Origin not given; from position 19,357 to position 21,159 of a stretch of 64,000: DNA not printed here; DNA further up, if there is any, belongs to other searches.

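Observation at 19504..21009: ParB/sulfiredoxin-fold (DGGHR) protein of unknown function as terminal gene of the EPS operon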

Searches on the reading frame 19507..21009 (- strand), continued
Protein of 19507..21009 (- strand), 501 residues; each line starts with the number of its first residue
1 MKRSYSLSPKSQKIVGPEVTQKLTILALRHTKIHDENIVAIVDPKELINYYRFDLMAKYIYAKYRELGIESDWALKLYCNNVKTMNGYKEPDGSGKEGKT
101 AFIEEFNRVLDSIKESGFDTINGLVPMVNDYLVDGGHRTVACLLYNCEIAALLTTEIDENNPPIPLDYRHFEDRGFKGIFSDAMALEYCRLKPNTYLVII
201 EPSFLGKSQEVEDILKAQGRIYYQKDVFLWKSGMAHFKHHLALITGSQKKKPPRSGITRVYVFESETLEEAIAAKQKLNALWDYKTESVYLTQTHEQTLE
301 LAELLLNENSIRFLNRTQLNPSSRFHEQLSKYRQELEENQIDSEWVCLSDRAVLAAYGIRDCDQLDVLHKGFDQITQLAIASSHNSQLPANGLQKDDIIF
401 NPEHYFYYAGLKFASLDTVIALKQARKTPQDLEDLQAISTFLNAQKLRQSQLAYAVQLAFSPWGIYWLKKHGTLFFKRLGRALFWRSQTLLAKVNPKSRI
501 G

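Call 23: predict_structure(alignment_id=A1)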
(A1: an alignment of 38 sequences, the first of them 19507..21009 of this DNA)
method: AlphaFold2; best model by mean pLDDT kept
length: 501 residues; sequences in the alignment: 38
mean_pLDDT: 88.8   pTM: 0.89
mean pLDDT of the five models: 88.8, 88.3, 87.8, 87.5, 86.7
residues with pLDDT >= 90: 325; 70-90: 134; 50-70: 35; < 50: 7
segments of 3 or more residues with pLDDT < 50: 1-3, 499-501
pLDDT, mean of each block of 10 residues (from residue 1): 66 95 91 95 95 97 97 98 93 84 97 97 92 95 98 92 91 94 98 95 77 95 93 87 75 81 96 93 75 95 97 86 86 93 94 94 92 79 86 90 95 97 94 96 70 67 73 81 83 66 38
secondary structure, 60 per line:
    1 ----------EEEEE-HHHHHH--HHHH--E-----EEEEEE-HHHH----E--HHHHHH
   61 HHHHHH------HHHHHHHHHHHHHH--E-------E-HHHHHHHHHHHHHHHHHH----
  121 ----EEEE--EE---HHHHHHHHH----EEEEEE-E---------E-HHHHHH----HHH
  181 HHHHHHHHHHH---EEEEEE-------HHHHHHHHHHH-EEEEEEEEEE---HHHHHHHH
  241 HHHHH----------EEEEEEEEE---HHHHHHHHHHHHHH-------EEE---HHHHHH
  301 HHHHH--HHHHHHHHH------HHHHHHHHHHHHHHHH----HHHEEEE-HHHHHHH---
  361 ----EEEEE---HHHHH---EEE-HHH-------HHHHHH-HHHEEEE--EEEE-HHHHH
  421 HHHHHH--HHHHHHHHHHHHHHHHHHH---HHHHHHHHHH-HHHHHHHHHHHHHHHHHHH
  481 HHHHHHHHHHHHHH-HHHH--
elements in order: E11-15 H17-22 H25-28 E37-42 H44-47 H55-66 H73-86 H99-116 E125-128 H136-144 E149-154 H168-173 H178-191 E195-200 H208-218 E220-229 H233-245 E256-264 H268-281 E289-291 H295-305 H308-316 H323-338 E346-349 H351-357 E365-369 H373-377 E381-383 H395-400 E405-408 E411-414 H416-426 H429-447 H451-460 H462-494 H496-499
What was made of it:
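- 19507..19665 (-): C-terminal tail (residues 449-501), helical, net charge +11, rich in W/F/L. It is a putative membrane- or partner-binding segment. Predicted helices 451-499, pLDDT 66-83 (call 23).
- Full model pLDDT 88.8, pTM 0.89 (call 23).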

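Call 25: search_protein_representatives(alignment_id=A1)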
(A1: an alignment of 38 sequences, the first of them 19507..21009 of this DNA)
Query: 38 sequences, 454 profile positions. Proteins with E-value up to 0.001 (for the whole library): 3658; up to 1e-10: 2712; up to 1e-30: 1600. The best 150 are listed.
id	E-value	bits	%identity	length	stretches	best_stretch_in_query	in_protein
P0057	1.9e-172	590.7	-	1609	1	5-445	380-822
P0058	1.6e-171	587.7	-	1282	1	19-445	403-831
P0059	4.8e-171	586.1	-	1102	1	19-443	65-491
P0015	1.1e-170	584.9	-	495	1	4-445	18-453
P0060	7.9e-170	582.1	-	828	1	14-443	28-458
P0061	5.3e-168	576.1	-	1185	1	19-447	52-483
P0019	7.1e-167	572.4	-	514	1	5-442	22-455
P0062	4.3e-166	569.8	-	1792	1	17-440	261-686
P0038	9.8e-166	568.6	-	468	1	18-443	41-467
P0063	1.7e-165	567.8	-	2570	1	22-444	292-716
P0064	1.2e-164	565.0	-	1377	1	6-442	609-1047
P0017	1.4e-164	564.8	-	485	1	4-454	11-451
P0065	1.9e-162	557.8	-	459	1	26-443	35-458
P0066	9.7e-162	555.4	-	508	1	22-439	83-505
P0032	2.7e-161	554.0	-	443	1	14-440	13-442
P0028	2.2e-151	521.3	-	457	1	17-430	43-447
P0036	5.5e-138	477.2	-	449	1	4-454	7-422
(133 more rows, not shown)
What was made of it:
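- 3,658 50%-identity clusters at E<=1e-3 and 1,600 at E<=1e-30 (call 25).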

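Call 26: search_protein_families(library=pfam, proteins=[P0057, P0058, P0059, P0062, P0063, P0060], max_evalue=0.001)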
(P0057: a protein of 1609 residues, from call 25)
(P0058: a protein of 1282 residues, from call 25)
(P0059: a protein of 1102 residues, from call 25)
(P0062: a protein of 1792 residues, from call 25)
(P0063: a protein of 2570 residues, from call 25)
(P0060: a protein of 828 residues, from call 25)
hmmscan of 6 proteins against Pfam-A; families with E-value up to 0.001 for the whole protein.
P0057 (1609 aa): 19 families
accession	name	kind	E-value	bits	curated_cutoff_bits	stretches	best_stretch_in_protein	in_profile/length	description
PF00515.34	TPR_1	-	3.4e-23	80.9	27.8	1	922-949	2-29/34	Tetratricopeptide repeat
PF07719.23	TPR_2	-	5.6e-23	79.5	27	1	922-950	2-30/34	Tetratricopeptide repeat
PF13424.12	TPR_12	-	1.6e-18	67.1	30.1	3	888-949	4-73/77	Tetratricopeptide repeat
PF13432.12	TPR_16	-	3.8e-18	66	32.7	3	904-952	14-62/65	Tetratricopeptide repeat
PF13181.12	TPR_8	-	4.7e-18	64.2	25.7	0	922-949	2-29/34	Tetratricopeptide repeat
PF14559.12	TPR_19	-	1.3e-14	54.7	25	1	863-919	1-57/68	Tetratricopeptide repeat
PF05050.19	Methyltransf_21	-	1.9e-14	54.6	22.7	1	162-327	1-171/173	Methyltransferase FkbM domain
PF13414.12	TPR_11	-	1.2e-12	47.7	26.8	0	898-935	5-42/42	TPR repeat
PF00852.26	Glyco_transf_10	-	8.1e-12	45.6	23.9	1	1478-1579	28-133/182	Glycosyltransferase family 10 (fucosyltransferase) C-term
PF13428.12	TPR_14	-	2.2e-11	43.7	23.5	0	922-958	2-38/44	Tetratricopeptide repeat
PF13431.12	TPR_17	-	3.6e-11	42.9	24.4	1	909-942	1-34/34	Tetratricopeptide repeat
PF13176.12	TPR_7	-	8.9e-09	35.2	27.9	0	923-948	1-26/36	Tetratricopeptide repeat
PF12895.13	ANAPC3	-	2.5e-08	34.5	27.2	1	901-978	3-79/82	Anaphase-promoting complex, cyclosome, subunit 3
PF25063.1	ARM_TT21_C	-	1.3e-07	32.2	35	1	893-992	101-201/209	Tetratricopeptide repeat protein 21 C-terminal ARM domain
PF13374.12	TPR_10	-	4.5e-07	30.1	27.5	0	888-916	3-31/42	Tetratricopeptide repeat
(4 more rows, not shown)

P0058 (1282 aa): 16 families
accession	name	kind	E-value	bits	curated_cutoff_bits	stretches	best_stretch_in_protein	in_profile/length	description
PF00535.33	Glycos_transf_2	-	3.1e-27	96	23.3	1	847-1014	1-167/168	Glycosyl transferase family 2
PF00515.34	TPR_1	-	9.2e-16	57.4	27.8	1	1173-1206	1-34/34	Tetratricopeptide repeat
PF07719.23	TPR_2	-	9.8e-15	53.8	27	1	1173-1206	1-34/34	Tetratricopeptide repeat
PF13641.12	Glyco_tranf_2_3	-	1.3e-13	51.9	27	1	846-1053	3-212/230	Glycosyltransferase like family 2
PF13432.12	TPR_16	-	1.8e-11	44.7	32.7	1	1147-1206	5-64/65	Tetratricopeptide repeat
PF13428.12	TPR_14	-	5.4e-11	42.5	23.5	0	1179-1215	7-43/44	Tetratricopeptide repeat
PF14559.12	TPR_19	-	5.8e-11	43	25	1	1222-1275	5-58/68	Tetratricopeptide repeat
PF13424.12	TPR_12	-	2.4e-10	40.9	30.1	1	1161-1202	32-74/77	Tetratricopeptide repeat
PF13414.12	TPR_11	-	1.7e-09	37.7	26.8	1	1183-1215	4-36/42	TPR repeat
PF13181.12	TPR_8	-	2.7e-09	36.9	25.7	1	1173-1206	1-34/34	Tetratricopeptide repeat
PF13431.12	TPR_17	-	3.9e-09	36.5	24.4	0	1168-1193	8-33/34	Tetratricopeptide repeat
PF23914.1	TPR_CcmH_CycH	-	0.00013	22.3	42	1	1166-1271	43-150/158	Cytochrome c-type biogenesis protein H TPR domain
PF13176.12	TPR_7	-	0.00033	21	27.9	0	1175-1205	1-33/36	Tetratricopeptide repeat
PF10111.15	Glyco_tranf_2_2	-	0.00054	20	27.3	0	850-936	6-97/276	Glycosyltransferase like family 2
PF13174.12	TPR_6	-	0.00078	20.4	26.3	0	1179-1201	6-28/33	Tetratricopeptide repeat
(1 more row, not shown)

P0059 (1102 aa): 2 families
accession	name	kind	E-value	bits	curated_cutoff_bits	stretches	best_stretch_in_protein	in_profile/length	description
PF00535.33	Glycos_transf_2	-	4.9e-25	88.8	23.3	1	817-981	1-164/168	Glycosyl transferase family 2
PF13641.12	Glyco_tranf_2_3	-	2.9e-10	41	27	1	817-1024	4-213/230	Glycosyltransferase like family 2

P0062 (1792 aa): 23 families
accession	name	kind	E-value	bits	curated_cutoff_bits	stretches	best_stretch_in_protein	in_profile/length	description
PF00535.33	Glycos_transf_2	-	2.4e-27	96.3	23.3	1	1341-1508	1-167/168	Glycosyl transferase family 2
PF13578.12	Methyltransf_24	-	3.5e-23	82.9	26.3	1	1152-1273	1-105/105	Methyltransferase domain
PF00515.34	TPR_1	-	1.8e-21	75.4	27.8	2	1706-1735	4-33/34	Tetratricopeptide repeat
PF07719.23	TPR_2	-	1e-18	66.3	27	1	1706-1736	4-34/34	Tetratricopeptide repeat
PF13641.12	Glyco_tranf_2_3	-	4.7e-15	56.7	27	1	1340-1551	3-216/230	Glycosyltransferase like family 2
PF13432.12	TPR_16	-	1.4e-14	54.6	32.7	1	1708-1769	2-63/65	Tetratricopeptide repeat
PF13424.12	TPR_12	-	3.4e-14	53.2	30.1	2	1668-1732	2-74/77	Tetratricopeptide repeat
PF13181.12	TPR_8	-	5.2e-14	51.6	25.7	1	1706-1735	4-33/34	Tetratricopeptide repeat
PF00852.26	Glyco_transf_10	-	1.6e-13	51.1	23.9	1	862-1024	19-170/182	Glycosyltransferase family 10 (fucosyltransferase) C-term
PF13428.12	TPR_14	-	1.6e-12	47.2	23.5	1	1708-1744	6-42/44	Tetratricopeptide repeat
PF14559.12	TPR_19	-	1e-11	45.4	25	1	1714-1771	2-59/68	Tetratricopeptide repeat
PF13431.12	TPR_17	-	1.6e-11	43.9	24.4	1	1692-1724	2-34/34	Tetratricopeptide repeat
PF13414.12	TPR_11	-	5.4e-11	42.4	26.8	1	1711-1745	2-36/42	TPR repeat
PF13176.12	TPR_7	-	2.4e-09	37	27.9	1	1706-1736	2-34/36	Tetratricopeptide repeat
PF13174.12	TPR_6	-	1.6e-06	28.8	26.3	0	1709-1734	6-31/33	Tetratricopeptide repeat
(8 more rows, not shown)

P0063 (2570 aa): 20 families
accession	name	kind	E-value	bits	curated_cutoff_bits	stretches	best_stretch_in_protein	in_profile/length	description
PF00535.33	Glycos_transf_2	-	5.9e-47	160.2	23.3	2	1637-1759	1-127/168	Glycosyl transferase family 2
PF13578.12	Methyltransf_24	-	1.2e-25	90.8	26.3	1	1451-1572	1-105/105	Methyltransferase domain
PF14559.12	TPR_19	-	4.5e-22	78.6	25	1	1931-1992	4-66/68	Tetratricopeptide repeat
PF05050.19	Methyltransf_21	-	2.6e-19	70.5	22.7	1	62-230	1-172/173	Methyltransferase FkbM domain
PF13641.12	Glyco_tranf_2_3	-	5.8e-15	56.4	27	1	1636-1845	3-214/230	Glycosyltransferase like family 2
PF13181.12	TPR_8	-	1.6e-12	46.9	25.7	1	2428-2460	1-33/34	Tetratricopeptide repeat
PF00852.26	Glyco_transf_10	-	3e-12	47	23.9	1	864-1008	2-129/182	Glycosyltransferase family 10 (fucosyltransferase) C-term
PF07719.23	TPR_2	-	3.7e-12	45.8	27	1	2428-2460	1-33/34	Tetratricopeptide repeat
PF13432.12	TPR_16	-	4.7e-12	46.6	32.7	0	2099-2148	9-58/65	Tetratricopeptide repeat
PF00515.34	TPR_1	-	9.3e-12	44.7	27.8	1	2428-2460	1-33/34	Tetratricopeptide repeat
PF13428.12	TPR_14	-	9.2e-10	38.7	23.5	0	2431-2468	4-41/44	Tetratricopeptide repeat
PF13704.12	Glyco_tranf_2_4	-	9.7e-10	39.3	27.5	1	2190-2275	1-95/98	Glycosyl transferase family 2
PF13431.12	TPR_17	-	3.9e-09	36.5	24.4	0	2419-2448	4-33/34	Tetratricopeptide repeat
PF10111.15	Glyco_tranf_2_2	-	3.3e-08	33.8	27.3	1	1643-1728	9-99/276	Glycosyltransferase like family 2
PF23914.1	TPR_CcmH_CycH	-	5.5e-08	33.2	42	0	2421-2524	43-149/158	Cytochrome c-type biogenesis protein H TPR domain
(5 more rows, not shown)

P0060 (828 aa): 1 family
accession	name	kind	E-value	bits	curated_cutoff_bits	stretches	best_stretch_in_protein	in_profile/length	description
PF00852.26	Glyco_transf_10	-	4.5e-14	52.9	23.9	1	596-743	3-132/182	Glycosyltransferase family 10 (fucosyltransferase) C-term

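Call 48: find_related_loci(query=A1, collection=genome_contigs, flank=8000)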
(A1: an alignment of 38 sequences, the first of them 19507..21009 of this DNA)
Query A1 (501 aa) in genome_contigs; peptide patterns used: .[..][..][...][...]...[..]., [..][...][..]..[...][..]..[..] (x = any residue, [..] = any of these).
195 stretches matched a pattern; 93 encode a relative of the query (tblastn E <= 1e-3); the best 80 are kept; 80 distinct loci.
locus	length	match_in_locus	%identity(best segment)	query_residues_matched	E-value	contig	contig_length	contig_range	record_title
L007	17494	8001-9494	87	1-498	0e+0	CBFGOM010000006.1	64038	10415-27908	MAG TPA_asm: uncultured Oscillatoriaceae bacterium isolate SRR29873479_metabat2_16 genome assembly, contig: ERZ27315265.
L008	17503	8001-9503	86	1-501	0e+0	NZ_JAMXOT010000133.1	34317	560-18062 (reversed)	Oscillatoria sp. HE19RPO 164, whole genome shotgun sequence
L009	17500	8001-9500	87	1-500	0e+0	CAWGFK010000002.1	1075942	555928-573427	MAG: uncultured cyanobacterium isolate MFD01721.bin.1.50 genome assembly, contig: contig_13528, whole genome shotgun seq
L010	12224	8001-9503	81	1-501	0e+0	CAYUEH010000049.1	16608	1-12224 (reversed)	MAG TPA_asm: uncultured Laspinema sp. isolate binchicken_co405_170 genome assembly, contig: NODE_5110_length_16608_cov_1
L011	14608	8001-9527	44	1-494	9e-129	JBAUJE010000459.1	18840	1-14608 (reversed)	MAG: Coleofasciculaceae cyanobacterium isolate MFD12152_ilm_asm_bin12 k127_39891, whole genome shotgun sequence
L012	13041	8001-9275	40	34-445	2e-98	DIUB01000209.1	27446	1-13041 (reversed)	MAG TPA_asm: Geobacter sp. UBA6169 UBA6169_contig_278, whole genome shotgun sequence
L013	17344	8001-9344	38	17-450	4e-88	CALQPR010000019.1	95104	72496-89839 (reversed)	MAG: Pedosphaera parvula Ellin514 isolate HRS-HS6-bin-38 genome assembly, contig: HRS-HS6-C52, whole genome shotgun sequ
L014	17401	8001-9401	39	15-466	5e-103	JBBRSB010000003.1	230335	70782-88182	MAG: Gloeobacterales cyanobacterium isolate La2_maxbin2.427 La2_maxbin2.427_K_2998591L230335_cov_112.9920, whole genome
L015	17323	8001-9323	36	39-479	1e-83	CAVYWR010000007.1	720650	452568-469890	MAG: uncultured cyanobacterium isolate MFD03250.bin.3.99 genome assembly, contig: contig_1879, whole genome shotgun sequ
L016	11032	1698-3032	35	7-446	4e-82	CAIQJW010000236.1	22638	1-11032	MAG: uncultured delta proteobacterium isolate Ja1-D5_bin-237 genome assembly, contig: bin-237:236/332, whole genome shot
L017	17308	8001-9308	36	10-441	7e-82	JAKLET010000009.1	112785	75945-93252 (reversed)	MAG: Deltaproteobacteria bacterium isolate RA.bin14 RA.bin14_9, whole genome shotgun sequence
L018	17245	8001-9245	35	44-446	9e-82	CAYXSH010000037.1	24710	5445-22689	MAG TPA_asm: uncultured Syntrophorhabdus sp. isolate binchicken_co44_232 genome assembly, contig: NODE_3031_length_24710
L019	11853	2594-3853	37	36-447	6e-80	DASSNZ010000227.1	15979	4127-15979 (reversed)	MAG TPA_asm: Verrucomicrobiia bacterium isolate SMAG_U1239 k141_671936, whole genome shotgun sequence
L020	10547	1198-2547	35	18-463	6e-79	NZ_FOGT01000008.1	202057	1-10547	Salipaludibacillus aurantiacus strain S9, whole genome shotgun sequence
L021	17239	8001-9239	38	42-443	4e-85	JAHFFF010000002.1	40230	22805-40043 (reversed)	MAG: Candidatus Omnitrophota bacterium isolate nzgw286 NODE_522_length_40231_cov_4.154400, whole genome shotgun sequence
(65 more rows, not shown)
